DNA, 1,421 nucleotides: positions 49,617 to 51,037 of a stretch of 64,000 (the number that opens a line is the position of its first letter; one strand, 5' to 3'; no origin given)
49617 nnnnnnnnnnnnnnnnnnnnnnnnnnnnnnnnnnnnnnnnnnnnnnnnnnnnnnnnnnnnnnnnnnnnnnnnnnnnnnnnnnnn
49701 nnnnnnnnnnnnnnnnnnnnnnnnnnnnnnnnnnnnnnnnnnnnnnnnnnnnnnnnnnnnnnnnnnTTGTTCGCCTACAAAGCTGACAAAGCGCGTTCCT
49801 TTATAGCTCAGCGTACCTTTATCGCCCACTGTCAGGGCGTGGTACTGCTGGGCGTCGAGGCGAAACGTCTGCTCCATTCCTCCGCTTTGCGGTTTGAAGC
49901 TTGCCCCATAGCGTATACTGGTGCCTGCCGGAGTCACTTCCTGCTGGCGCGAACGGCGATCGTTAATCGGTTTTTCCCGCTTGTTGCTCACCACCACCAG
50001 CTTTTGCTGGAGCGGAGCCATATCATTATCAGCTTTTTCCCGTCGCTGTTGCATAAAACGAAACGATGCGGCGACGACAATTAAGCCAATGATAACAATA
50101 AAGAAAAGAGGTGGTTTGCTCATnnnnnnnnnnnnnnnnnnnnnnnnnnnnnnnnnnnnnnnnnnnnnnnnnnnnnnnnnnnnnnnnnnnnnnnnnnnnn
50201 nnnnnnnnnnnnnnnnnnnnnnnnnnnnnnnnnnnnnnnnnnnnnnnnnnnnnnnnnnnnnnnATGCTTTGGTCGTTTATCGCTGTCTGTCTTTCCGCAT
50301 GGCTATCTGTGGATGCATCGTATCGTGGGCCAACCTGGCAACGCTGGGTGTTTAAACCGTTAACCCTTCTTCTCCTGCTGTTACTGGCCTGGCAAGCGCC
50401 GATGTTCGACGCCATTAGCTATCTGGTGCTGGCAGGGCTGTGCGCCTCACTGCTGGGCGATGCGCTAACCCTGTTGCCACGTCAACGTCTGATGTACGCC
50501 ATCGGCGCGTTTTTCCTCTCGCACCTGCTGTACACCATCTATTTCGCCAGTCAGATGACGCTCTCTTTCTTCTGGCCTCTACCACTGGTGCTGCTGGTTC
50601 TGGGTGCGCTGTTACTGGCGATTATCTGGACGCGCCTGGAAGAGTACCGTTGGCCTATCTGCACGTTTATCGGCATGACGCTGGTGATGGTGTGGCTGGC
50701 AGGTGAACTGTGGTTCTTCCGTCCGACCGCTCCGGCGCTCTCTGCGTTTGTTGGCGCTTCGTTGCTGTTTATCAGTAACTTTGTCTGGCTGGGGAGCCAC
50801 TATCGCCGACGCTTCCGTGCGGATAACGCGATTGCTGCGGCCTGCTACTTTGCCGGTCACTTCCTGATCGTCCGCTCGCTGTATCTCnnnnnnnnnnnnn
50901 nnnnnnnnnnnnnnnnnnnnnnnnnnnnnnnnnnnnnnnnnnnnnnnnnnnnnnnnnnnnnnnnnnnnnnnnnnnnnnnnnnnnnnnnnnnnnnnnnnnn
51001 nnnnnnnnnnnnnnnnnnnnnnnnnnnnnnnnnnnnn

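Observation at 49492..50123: Tightly packed small-membrane-protein genes: rsmD/yhhL overlap and yhhL/yhhM convergent with 2-bp gap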

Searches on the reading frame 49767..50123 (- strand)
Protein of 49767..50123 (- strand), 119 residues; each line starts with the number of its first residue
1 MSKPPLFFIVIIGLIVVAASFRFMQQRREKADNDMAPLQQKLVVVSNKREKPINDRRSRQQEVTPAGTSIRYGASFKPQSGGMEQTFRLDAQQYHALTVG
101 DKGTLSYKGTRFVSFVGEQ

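Call 16: search_protein_families(proteins=[window:49767-50123:-], library=ncbifam, max_evalue=0.01)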
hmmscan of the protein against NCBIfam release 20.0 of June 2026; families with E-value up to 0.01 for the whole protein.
window:49767-50123:- (119 aa): 0 families

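Call 20: profile_search(protein=window:49767-50123:-)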
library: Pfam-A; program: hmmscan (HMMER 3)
A. the first sequence (119 residues): domains with independent E <= 10: 2; with E <= 0.001: 1
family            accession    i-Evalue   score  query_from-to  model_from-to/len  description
DUF2500           PF10694.14    2.8e-26    92.4       5-115         1-101/102  Protein of unknown function (DUF2500)
DUF7237           PF23884.1         0.3    11.8       9-50          8-48/77  Family of unknown function (DUF7237)

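Call 63: find_homologous_proteins(query=window:49767-50123:-, max_evalue=0.001)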
Query window:49767-50123:- (119 aa): 684 proteins with E <= 0.001 among 696 candidates; the best 120 are listed.
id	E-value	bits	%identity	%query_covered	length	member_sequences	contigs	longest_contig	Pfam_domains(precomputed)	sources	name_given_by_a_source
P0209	5.3e-69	247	98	100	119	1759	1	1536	PF10694.15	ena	-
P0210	9.3e-69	246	97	100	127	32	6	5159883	PF10694.15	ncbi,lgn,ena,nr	ncbi:DUF2500 domain-containing protein [Escherichia coli]|nr:DUF2500 domain-containing protein [Esch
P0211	2.7e-68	245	97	100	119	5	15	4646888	PF10694.15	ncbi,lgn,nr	ncbi:TPA: DUF2500 domain-containing protein [Escherichia coli]|nr:DUF2500 domain-containing protein 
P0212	3.8e-68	244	97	100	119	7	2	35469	PF10694.15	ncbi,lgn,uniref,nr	ncbi:DUF2500 domain-containing protein [Escherichia coli]|uniref:DUF2500 domain-containing protein n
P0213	4.2e-68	244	97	100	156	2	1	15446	PF10694.15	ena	-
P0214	6.3e-68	244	98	100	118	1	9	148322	PF10694.15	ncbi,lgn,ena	ncbi:Receptor [Escherichia coli]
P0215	8.7e-68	243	97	100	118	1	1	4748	PF10694.15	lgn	-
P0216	1.0e-67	243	96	100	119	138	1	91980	PF10694.15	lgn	-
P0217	1.7e-67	242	97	100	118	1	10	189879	PF10694.15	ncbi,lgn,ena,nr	ncbi:DUF2500 domain-containing protein [Shigella flexneri]|nr:DUF2500 domain-containing protein [Esc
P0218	2.3e-67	242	97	100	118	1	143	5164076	PF10694.15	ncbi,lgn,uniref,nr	ncbi:TPA: DUF2500 domain-containing protein [Escherichia coli]|uniref:DUF2500 domain-containing prot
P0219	3.2e-67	241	96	100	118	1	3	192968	PF10694.15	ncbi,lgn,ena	ncbi:DUF2500 domain-containing protein [Escherichia coli]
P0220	4.0e-67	241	97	100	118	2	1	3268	PF10694.15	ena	-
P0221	5.3e-67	241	97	100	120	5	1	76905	PF10694.15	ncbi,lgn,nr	ncbi:DUF2500 domain-containing protein [Escherichia coli]|nr:DUF2500 domain-containing protein [Esch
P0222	6.3e-67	240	96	100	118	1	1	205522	PF10694.15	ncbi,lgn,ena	-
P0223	6.5e-67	240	97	100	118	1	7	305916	PF10694.15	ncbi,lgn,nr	ncbi:DUF2500 domain-containing protein [Escherichia coli]|nr:DUF2500 family protein [Escherichia col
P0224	8.6e-67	240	96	100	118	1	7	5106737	PF10694.15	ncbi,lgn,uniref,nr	ncbi:TPA: DUF2500 domain-containing protein [Shigella boydii]|uniref:DUF2500 domain-containing prote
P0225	8.6e-67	240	96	100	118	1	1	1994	PF10694.15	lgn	-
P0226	8.8e-67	240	97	100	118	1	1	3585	PF10694.15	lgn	-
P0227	8.8e-67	240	97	100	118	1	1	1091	PF10694.15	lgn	-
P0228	9.8e-67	240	96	100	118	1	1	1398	PF10694.15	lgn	-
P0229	1.1e-66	240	96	100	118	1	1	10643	PF10694.15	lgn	-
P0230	1.2e-66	239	96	100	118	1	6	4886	PF10694.15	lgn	-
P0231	1.7e-66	239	96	100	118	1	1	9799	PF10694.15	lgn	-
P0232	2.0e-66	239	97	100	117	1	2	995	PF10694.15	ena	-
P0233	2.2e-66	239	97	100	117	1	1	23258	PF10694.15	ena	-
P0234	2.4e-66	238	97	100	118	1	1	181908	PF10694.15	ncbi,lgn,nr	nr:DUF2500 domain-containing protein [Escherichia coli]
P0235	5.9e-66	237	96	100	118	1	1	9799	PF10694.15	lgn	-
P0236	8.5e-66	237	95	100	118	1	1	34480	PF10694.15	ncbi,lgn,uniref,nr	ncbi:DUF2500 domain-containing protein [Shigella boydii]|uniref:DUF2500 domain-containing protein n=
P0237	1.1e-65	236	96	100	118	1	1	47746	PF10694.15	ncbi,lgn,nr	ncbi:DUF2500 domain-containing protein [Escherichia coli]|nr:DUF2500 domain-containing protein [Esch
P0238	1.2e-65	236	96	97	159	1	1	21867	PF10694.15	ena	-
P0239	1.7e-65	236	96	100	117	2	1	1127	PF10694.15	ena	-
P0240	2.1e-65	235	96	100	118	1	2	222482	PF10694.15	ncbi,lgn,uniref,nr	ncbi:DUF2500 domain-containing protein [Escherichia coli]|uniref:DUF2500 domain-containing protein n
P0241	1.7e-64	232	96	100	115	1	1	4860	PF10694.15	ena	-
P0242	1.7e-63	229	93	100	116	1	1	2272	PF10694.15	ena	-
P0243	6.8e-63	227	95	96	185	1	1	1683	PF10694.15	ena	-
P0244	1.0e-61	224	94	100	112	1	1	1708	PF10694.15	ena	-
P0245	1.8e-61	223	87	99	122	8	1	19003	PF10694.15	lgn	-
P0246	2.5e-61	222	87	100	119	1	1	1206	PF10694.15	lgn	-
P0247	2.5e-61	222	99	90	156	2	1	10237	PF10694.15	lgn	-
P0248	2.7e-61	222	86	99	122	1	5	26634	PF10694.15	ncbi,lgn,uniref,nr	ncbi:DUF2500 domain-containing protein [Citrobacter sp. Awk 4]|uniref:DUF2500 domain-containing prot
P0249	3.5e-61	222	86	100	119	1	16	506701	PF10694.15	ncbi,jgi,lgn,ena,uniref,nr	ncbi:DUF2500 domain-containing protein [Citrobacter werkmanii]|jgi:lipopolysaccharide export LptBFGC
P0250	4.9e-61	221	85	100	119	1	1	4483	PF10694.15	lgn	-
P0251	5.9e-61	221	93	95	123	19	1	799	PF10694.15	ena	-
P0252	1.0e-60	220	92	100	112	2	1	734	PF10694.15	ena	-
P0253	1.3e-60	220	85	100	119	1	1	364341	PF10694.15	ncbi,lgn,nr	ncbi:DUF2500 domain-containing protein [Citrobacter werkmanii]|nr:DUF2500 domain-containing protein 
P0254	1.3e-60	220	85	100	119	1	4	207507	PF10694.15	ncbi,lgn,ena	ncbi:DUF2500 domain-containing protein [Citrobacter freundii complex sp. 2025EL-00176]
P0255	1.3e-60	220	85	100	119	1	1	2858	PF10694.15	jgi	jgi:lipopolysaccharide export LptBFGC system permease protein LptF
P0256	1.3e-60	220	87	100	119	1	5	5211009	PF10694.15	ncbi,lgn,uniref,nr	ncbi:DUF2500 domain-containing protein [Citrobacter freundii]|uniref:DUF2500 domain-containing prote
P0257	1.3e-60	220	87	100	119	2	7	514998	PF10694.15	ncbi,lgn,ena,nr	ncbi:TPA: DUF2500 domain-containing protein [Citrobacter werkmanii]|nr:DUF2500 domain-containing pro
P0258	1.8e-60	220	85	100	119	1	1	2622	PF10694.15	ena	-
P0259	2.5e-60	219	85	100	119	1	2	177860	PF10694.15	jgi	jgi:uncharacterized protein YxeA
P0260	2.5e-60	219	86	99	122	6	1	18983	PF10694.15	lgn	-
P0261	2.5e-60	219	87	100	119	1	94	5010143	PF10694.15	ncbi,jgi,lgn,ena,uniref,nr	ncbi:DUF2500 domain-containing protein [Citrobacter sp. Cy234]|uniref:Protein of uncharacterized fun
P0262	3.5e-60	219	86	100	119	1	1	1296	PF10694.15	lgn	-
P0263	3.8e-60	219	86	100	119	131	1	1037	PF10694.15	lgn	-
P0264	4.5e-60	218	85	100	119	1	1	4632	PF10694.15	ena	-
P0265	4.8e-60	218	85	100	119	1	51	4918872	PF10694.15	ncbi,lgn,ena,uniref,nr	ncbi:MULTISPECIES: DUF2500 domain-containing protein [Citrobacter]|uniref:DUF2500 domain-containing 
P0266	4.9e-60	218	86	100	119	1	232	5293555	PF10694.15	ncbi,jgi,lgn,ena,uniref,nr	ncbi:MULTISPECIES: DUF2500 domain-containing protein [Citrobacter]|uniref:Protein of uncharacterized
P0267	4.9e-60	218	86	100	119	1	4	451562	PF10694.15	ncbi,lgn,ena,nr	ncbi:DUF2500 domain-containing protein [Salmonella enterica subsp. enterica serovar Derby]|nr:DUF250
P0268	5.1e-60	218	84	100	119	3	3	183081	PF10694.15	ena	-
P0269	5.4e-60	218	88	97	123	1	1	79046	PF10694.15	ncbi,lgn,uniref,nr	ncbi:DUF2500 domain-containing protein [Citrobacter sp. Igbk 14]|uniref:DUF2500 domain-containing pr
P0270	5.7e-60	218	88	97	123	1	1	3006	PF10694.15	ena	-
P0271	6.1e-60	218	89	97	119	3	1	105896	PF10694.15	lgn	-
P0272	6.6e-60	218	86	99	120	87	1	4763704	PF10694.15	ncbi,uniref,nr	ncbi:hypothetical protein BN1086_04539 [Citrobacter koseri]|uniref:DUF2500 family protein n=1 Tax=Ci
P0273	6.7e-60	218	86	100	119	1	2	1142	PF10694.15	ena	-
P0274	6.7e-60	218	85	100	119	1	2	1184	PF10694.15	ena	-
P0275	9.2e-60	217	84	84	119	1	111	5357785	PF10694.15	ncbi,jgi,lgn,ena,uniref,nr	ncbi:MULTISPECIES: DUF2500 domain-containing protein [Citrobacter]|jgi:uncharacterized protein YxeA|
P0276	1.1e-59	217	89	97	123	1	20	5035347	PF10694.15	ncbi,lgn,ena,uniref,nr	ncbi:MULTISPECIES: DUF2500 domain-containing protein [Citrobacter]|uniref:DUF2500 domain-containing 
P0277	1.2e-59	217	86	100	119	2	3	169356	PF10694.15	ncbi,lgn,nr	ncbi:DUF2500 domain-containing protein [Citrobacter freundii]|nr:DUF2500 domain-containing protein [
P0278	1.2e-59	217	86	100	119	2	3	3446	PF10694.15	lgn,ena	-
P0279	1.3e-59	217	84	100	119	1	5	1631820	PF10694.15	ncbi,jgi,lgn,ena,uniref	ncbi:DUF2500 domain-containing protein [Citrobacter europaeus]|jgi:uncharacterized protein YxeA|unir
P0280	1.3e-59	217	86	100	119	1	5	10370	PF10694.15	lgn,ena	-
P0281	1.3e-59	217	85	100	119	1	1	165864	PF10694.15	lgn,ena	-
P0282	1.3e-59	217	86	100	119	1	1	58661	PF10694.15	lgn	-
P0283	1.3e-59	217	85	100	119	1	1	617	PF10694.15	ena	-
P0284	1.7e-59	216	88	97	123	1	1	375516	PF10694.15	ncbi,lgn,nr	ncbi:DUF2500 domain-containing protein [Salmonella enterica]|nr:DUF2500 domain-containing protein [S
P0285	1.7e-59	216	85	100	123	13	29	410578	PF10694.15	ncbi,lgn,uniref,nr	ncbi:DUF2500 domain-containing protein [Salmonella bongori]|uniref:DUF2500 domain-containing protein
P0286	1.8e-59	216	84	100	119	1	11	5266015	PF10694.15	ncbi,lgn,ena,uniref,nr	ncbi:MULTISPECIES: DUF2500 domain-containing protein [Citrobacter]|uniref:DUF2500 domain-containing 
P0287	1.8e-59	216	85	100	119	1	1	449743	PF10694.15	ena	-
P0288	1.8e-59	216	86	100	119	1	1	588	PF10694.15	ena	-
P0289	1.8e-59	216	85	100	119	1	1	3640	PF10694.15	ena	-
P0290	2.3e-59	216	86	100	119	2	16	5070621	PF10694.15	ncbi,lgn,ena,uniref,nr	ncbi:DUF2500 domain-containing protein [Citrobacter sp. Cf116]|uniref:DUF2500 domain-containing prot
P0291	2.3e-59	216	86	100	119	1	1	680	PF10694.15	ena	-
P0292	2.4e-59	216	86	100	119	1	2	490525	PF10694.15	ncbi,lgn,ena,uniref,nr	ncbi:DUF2500 domain-containing protein [Citrobacter sp. Cpo148]|uniref:DUF2500 domain-containing pro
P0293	2.4e-59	216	87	100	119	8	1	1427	PF10694.15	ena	-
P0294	2.5e-59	216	83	84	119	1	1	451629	PF10694.15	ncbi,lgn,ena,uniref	ncbi:DUF2500 domain-containing protein [Citrobacter europaeus]|uniref:DUF2500 domain-containing prot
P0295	2.5e-59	216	84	100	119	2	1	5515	PF10694.15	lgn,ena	-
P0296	2.5e-59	216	86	99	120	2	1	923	PF10694.15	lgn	-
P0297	2.5e-59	216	85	100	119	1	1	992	PF10694.15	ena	-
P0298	2.5e-59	216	86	100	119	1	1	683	PF10694.15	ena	-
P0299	2.5e-59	216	85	100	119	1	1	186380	PF10694.15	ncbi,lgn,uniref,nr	ncbi:DUF2500 domain-containing protein [Citrobacter werkmanii]|uniref:DUF2500 domain-containing prot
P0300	2.8e-59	216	88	97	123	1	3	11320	PF10694.15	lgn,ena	-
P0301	2.9e-59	216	87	97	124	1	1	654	PF10694.15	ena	-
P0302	3.0e-59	216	87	100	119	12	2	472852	PF10694.15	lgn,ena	-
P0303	3.2e-59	216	86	99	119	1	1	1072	PF10694.15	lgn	-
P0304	3.2e-59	216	86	100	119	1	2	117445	PF10694.15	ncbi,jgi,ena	-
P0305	3.3e-59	216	85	100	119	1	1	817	PF10694.15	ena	-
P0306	3.4e-59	215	83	84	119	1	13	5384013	PF10694.15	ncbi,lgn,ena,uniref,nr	ncbi:DUF2500 domain-containing protein [Citrobacter freundii]|uniref:DUF2500 domain-containing prote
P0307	3.4e-59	215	85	100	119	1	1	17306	PF10694.15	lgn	-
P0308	3.5e-59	215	84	100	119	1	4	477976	PF10694.15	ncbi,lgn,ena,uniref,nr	ncbi:DUF2500 domain-containing protein [Citrobacter sp. Ce119]|uniref:DUF2500 domain-containing prot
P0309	3.5e-59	215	85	100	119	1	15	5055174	PF10694.15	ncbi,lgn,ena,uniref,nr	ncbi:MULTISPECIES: DUF2500 domain-containing protein [Citrobacter freundii complex]|uniref:DUF2500 d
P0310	3.9e-59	215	89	97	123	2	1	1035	PF10694.15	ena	-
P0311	3.9e-59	215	86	97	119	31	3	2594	PF10694.15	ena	-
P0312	4.2e-59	215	88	97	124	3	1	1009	PF10694.15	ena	-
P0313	4.3e-59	215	88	97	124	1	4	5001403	PF10694.15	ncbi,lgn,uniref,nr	ncbi:DUF2500 domain-containing protein [Citrobacter sp. RHB36-C18]|uniref:DUF2500 domain-containing 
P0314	4.3e-59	215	88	97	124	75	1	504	PF10694.15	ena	-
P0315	4.4e-59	215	86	100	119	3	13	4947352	PF10694.15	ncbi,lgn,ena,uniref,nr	ncbi:DUF2500 domain-containing protein [Citrobacter freundii]|uniref:DUF2500 domain-containing prote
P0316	4.6e-59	215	83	84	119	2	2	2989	PF10694.15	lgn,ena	-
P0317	4.6e-59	215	83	84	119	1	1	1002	PF10694.15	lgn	-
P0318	4.6e-59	215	84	100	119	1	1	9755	PF10694.15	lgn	-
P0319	5.6e-59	215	87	97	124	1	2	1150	PF10694.15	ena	-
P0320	6.1e-59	215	85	100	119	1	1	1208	PF10694.15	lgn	-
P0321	6.4e-59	215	84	100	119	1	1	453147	PF10694.15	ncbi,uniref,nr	ncbi:DUF2500 domain-containing protein [Citrobacter sp. Ce129]|uniref:DUF2500 domain-containing prot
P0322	6.6e-59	215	84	100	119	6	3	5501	PF10694.15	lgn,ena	-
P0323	6.6e-59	215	85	100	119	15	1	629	PF10694.15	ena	-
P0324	6.7e-59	215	82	100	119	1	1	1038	PF10694.15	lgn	-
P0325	6.7e-59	215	85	100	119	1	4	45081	PF10694.15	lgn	-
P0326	6.8e-59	215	85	100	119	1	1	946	PF10694.15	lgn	-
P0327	6.8e-59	215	84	100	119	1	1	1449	PF10694.15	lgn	-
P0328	7.5e-59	214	86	97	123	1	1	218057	PF10694.15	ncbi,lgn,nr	ncbi:DUF2500 domain-containing protein [Salmonella enterica]|nr:DUF2500 domain-containing protein [S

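Call 64: search_solved_structures(query=window:49767-50123:-, max_evalue=1)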
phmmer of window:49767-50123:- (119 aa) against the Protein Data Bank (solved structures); distinct sequences matched with E-value up to 1: 3.
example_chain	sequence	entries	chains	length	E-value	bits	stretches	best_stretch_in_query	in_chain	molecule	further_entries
2l0c_A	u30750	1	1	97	1.1e-42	147.8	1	35-117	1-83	Putative membrane protein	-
3q6c_A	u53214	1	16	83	1e-33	119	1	39-116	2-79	probable receptor YhhM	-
3rd4_A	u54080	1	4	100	7.2e-06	29.4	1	35-116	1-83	uncharacterized protein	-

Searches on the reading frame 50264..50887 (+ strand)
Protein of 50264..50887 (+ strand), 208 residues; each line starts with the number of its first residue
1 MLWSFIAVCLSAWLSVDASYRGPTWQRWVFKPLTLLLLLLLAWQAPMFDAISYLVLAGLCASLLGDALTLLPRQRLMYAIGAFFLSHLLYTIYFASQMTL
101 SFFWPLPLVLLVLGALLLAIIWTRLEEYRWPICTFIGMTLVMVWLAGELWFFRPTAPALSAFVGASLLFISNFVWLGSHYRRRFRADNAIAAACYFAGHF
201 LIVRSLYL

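Call 16: search_protein_families(proteins=[window:50264-50887:+], library=ncbifam, max_evalue=0.01)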
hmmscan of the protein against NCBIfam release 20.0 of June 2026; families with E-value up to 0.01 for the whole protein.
window:50264-50887:+ (208 aa): 0 families

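Call 65: search_solved_structures(query=window:50264-50887:+, max_evalue=0.1)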
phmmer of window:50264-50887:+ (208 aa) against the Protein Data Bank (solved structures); distinct sequences matched with E-value up to 0.1: 0.

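Call 67: profile_search(protein=window:50264-50887:+)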
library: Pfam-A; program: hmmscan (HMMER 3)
A. the first sequence (208 residues): domains with independent E <= 10: 1; with E <= 0.001: 1
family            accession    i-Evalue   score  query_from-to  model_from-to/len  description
YhhN              PF07947.19    5.3e-47   160.3      26-206         1-182/182  YhhN family
